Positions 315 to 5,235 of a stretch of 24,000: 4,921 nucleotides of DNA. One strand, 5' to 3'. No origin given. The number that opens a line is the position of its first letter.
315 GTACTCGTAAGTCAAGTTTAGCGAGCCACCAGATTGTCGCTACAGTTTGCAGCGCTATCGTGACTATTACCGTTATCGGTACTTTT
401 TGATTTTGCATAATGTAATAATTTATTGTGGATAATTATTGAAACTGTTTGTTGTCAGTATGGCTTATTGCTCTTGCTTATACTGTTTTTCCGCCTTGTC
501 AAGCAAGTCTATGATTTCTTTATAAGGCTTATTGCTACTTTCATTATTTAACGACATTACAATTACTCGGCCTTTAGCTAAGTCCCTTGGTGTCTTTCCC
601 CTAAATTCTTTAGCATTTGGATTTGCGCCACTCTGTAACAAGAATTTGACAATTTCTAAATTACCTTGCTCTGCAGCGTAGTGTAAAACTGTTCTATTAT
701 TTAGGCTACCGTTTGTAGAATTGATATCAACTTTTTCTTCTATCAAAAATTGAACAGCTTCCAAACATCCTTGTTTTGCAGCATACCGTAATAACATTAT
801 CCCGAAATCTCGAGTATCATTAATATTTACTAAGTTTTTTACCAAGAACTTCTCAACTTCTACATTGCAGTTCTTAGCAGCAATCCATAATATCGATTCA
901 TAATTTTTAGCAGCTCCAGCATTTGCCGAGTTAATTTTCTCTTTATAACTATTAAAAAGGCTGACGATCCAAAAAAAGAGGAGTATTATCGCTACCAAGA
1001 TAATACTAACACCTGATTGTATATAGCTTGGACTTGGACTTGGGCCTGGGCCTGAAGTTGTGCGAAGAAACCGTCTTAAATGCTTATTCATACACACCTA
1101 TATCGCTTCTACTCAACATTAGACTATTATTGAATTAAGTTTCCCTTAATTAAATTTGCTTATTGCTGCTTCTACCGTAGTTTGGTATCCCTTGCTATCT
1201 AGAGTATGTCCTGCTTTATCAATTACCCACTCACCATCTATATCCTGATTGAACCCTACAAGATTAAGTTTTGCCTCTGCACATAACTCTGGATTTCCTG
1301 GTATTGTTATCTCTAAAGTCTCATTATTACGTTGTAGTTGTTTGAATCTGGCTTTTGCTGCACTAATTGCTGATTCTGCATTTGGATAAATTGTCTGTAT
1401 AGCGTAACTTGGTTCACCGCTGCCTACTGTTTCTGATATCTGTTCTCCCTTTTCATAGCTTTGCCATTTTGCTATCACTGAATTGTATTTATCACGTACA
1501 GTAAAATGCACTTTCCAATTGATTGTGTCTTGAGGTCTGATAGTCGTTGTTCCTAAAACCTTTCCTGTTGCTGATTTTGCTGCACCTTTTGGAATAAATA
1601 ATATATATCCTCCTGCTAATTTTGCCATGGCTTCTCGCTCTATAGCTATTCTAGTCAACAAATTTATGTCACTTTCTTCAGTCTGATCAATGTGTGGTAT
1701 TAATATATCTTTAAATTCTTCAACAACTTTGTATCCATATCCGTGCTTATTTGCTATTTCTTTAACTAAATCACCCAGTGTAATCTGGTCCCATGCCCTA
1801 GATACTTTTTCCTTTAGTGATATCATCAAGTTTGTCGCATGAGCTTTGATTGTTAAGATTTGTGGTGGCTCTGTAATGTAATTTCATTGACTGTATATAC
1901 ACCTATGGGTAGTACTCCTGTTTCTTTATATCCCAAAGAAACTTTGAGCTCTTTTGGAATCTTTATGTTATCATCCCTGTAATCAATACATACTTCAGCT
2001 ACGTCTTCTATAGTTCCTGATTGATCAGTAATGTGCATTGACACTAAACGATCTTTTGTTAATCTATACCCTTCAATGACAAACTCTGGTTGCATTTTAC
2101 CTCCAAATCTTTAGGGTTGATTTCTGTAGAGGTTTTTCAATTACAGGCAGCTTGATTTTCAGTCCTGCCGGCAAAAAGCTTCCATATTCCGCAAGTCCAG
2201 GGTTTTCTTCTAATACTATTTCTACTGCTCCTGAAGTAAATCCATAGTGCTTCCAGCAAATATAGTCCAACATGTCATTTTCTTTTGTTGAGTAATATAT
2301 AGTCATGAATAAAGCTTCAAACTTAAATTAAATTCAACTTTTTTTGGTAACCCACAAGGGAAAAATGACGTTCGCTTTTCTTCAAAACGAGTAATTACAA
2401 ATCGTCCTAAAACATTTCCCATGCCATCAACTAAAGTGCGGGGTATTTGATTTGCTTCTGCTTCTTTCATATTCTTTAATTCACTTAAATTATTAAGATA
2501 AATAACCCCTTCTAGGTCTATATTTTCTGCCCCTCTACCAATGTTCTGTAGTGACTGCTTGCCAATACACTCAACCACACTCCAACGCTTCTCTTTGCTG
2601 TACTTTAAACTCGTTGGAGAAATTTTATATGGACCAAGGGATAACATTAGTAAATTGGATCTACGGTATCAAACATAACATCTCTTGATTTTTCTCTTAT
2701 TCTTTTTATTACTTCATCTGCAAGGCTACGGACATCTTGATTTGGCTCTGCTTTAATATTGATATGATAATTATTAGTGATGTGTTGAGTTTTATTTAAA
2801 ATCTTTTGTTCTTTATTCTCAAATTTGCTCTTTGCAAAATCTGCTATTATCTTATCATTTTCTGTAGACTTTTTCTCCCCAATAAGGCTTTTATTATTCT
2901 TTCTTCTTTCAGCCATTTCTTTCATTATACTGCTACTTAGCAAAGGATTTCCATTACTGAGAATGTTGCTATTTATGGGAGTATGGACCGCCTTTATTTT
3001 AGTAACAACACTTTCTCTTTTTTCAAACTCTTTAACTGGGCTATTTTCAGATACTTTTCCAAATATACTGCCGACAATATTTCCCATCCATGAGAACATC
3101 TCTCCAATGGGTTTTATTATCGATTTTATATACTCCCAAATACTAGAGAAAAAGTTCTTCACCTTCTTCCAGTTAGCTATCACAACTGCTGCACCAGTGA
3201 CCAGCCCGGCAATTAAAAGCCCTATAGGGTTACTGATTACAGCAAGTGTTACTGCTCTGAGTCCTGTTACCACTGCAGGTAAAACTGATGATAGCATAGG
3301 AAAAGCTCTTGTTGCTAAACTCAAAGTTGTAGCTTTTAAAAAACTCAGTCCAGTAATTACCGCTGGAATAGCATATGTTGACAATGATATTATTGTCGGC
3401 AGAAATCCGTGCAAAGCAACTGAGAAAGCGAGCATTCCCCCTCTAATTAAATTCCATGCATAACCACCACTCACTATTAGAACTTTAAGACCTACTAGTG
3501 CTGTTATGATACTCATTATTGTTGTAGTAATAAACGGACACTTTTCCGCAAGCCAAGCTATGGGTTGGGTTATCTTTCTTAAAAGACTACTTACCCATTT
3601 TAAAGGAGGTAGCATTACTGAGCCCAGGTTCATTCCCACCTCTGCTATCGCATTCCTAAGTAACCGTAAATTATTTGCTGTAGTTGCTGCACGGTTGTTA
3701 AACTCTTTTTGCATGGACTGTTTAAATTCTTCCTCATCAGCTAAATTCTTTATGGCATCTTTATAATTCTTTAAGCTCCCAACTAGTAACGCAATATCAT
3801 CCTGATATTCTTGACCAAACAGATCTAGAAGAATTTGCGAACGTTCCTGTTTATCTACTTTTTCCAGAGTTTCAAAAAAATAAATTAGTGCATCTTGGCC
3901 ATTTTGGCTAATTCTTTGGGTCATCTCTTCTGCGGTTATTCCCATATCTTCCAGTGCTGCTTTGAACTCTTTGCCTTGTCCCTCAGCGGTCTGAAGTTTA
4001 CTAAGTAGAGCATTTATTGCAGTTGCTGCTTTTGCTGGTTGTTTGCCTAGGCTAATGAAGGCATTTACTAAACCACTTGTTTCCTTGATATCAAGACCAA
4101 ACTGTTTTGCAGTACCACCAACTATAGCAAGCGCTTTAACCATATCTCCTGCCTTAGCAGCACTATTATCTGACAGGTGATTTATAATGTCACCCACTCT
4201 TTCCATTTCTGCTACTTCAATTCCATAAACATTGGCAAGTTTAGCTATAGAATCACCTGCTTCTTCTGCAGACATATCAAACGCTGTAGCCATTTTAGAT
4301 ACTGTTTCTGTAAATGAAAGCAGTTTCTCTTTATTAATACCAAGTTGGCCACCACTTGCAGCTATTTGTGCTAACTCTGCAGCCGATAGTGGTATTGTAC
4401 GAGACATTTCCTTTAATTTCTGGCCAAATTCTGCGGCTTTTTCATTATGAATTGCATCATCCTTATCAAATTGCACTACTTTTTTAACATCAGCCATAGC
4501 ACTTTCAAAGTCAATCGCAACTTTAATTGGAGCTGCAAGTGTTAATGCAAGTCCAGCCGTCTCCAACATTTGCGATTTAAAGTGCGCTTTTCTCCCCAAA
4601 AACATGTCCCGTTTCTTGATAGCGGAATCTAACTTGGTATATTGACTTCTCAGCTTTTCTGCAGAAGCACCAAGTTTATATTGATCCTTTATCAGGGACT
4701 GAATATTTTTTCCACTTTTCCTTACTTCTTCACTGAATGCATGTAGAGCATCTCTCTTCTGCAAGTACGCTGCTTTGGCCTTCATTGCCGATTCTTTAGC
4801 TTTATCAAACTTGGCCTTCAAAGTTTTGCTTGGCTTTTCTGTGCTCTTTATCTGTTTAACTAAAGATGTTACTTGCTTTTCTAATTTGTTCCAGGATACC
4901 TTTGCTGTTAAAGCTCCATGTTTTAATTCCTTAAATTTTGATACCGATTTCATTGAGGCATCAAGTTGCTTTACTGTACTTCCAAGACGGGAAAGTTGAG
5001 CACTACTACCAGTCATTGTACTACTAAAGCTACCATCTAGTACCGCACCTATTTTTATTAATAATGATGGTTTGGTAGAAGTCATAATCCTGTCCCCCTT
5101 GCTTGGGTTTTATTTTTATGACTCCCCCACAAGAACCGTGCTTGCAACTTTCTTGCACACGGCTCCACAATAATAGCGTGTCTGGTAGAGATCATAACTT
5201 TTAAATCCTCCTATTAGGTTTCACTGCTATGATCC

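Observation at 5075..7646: Group II intron nested inside a group II intron (twintron) with a single RT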

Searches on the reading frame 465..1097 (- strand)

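Call 63: search_protein_families(library=pfam, proteins=[window:465-1097:-], max_evalue=0.001)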
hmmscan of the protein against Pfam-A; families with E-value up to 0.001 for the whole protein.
window:465-1097:- (210 aa): 6 families
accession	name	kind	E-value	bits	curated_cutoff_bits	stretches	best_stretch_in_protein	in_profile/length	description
PF12796.13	Ank_2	-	1.2e-27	96.7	27.3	2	70-163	1-89/90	Ankyrin repeats (3 copies)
PF13637.12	Ank_4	-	1.7e-23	82.6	22.7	2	103-154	1-50/50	Ankyrin repeats (many copies)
PF13857.12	Ank_5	-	5.8e-20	71.6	27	2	133-174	13-56/56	Ankyrin repeats (many copies)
PF00023.36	Ank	-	9.4e-20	70.1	21.1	1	133-163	1-31/33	Ankyrin repeat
PF13606.12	Ank_3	-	5.9e-18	63.3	22.3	1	133-162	1-30/30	Ankyrin repeat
PF24521.3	Ank_KRIT1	-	0.00012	22.2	80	1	85-177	33-128/149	KRIT1 ankyrin-repeats domain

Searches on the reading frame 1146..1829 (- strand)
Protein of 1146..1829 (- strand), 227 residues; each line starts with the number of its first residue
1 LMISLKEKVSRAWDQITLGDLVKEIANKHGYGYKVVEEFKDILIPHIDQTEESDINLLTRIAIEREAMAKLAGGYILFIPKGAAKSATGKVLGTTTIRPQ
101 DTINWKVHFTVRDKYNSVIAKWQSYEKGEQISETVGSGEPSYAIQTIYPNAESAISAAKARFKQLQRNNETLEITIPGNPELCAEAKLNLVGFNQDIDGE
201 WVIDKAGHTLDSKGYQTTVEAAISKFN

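Call 63: search_protein_families(library=pfam, proteins=[window:1146-1829:-], max_evalue=0.001)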
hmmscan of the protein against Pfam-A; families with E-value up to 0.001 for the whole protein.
window:1146-1829:- (227 aa): 1 family
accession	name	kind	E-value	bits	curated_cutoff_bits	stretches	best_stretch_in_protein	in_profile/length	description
PF05954.17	Phage_GPD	-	8e-09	35.5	30.1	1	10-211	81-302/305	Phage tail baseplate hub (GPD)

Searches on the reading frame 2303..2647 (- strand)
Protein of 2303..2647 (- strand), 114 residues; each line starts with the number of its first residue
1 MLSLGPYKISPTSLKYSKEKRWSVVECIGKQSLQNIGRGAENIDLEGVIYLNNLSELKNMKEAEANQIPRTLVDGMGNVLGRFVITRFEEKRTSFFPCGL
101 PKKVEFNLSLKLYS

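Call 63: search_protein_families(library=pfam, proteins=[window:2303-2647:-], max_evalue=0.001)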
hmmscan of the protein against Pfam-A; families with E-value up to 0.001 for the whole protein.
window:2303-2647:- (114 aa): 1 family
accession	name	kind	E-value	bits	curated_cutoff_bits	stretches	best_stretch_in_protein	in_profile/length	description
PF06995.16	Phage_P2_GpU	-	1.6e-19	70.2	27.5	1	12-113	13-118/120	Phage P2 GpU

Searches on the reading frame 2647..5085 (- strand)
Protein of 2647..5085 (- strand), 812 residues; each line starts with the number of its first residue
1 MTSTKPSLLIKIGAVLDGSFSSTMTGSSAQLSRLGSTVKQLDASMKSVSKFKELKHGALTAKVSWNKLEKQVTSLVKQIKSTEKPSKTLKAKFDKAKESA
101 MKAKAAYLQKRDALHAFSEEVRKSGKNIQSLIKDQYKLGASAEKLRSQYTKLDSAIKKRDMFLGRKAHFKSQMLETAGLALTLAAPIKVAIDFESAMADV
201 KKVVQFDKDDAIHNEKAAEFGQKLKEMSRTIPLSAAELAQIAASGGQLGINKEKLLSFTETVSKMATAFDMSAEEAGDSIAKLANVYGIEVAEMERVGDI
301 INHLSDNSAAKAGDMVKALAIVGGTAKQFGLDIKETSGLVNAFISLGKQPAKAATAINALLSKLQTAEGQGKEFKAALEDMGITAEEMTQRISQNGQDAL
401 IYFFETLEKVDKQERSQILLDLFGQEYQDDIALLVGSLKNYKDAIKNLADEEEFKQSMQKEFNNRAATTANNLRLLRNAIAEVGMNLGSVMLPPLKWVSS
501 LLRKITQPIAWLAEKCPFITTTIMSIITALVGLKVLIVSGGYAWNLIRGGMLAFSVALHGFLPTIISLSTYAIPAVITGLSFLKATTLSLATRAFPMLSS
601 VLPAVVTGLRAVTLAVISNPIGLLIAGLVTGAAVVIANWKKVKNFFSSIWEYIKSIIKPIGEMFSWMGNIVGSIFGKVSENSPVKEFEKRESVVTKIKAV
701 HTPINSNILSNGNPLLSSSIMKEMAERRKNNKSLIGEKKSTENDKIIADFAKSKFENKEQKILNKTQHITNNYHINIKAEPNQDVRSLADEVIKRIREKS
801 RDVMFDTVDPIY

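Call 6: search_protein_families(library=pfam, proteins=[window:2647-5085:-])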
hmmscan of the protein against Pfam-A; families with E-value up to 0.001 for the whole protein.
window:2647-5085:- (812 aa): 2 families
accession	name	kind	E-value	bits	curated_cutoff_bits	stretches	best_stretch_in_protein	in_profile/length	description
PF10145.14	PhageMin_Tail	-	3.8e-43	148.1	33.2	1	222-424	2-201/201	Phage-related minor tail protein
PF20155.4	TMP_3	-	1.6e-05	25.2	41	1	214-303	24-117/192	Tape measure protein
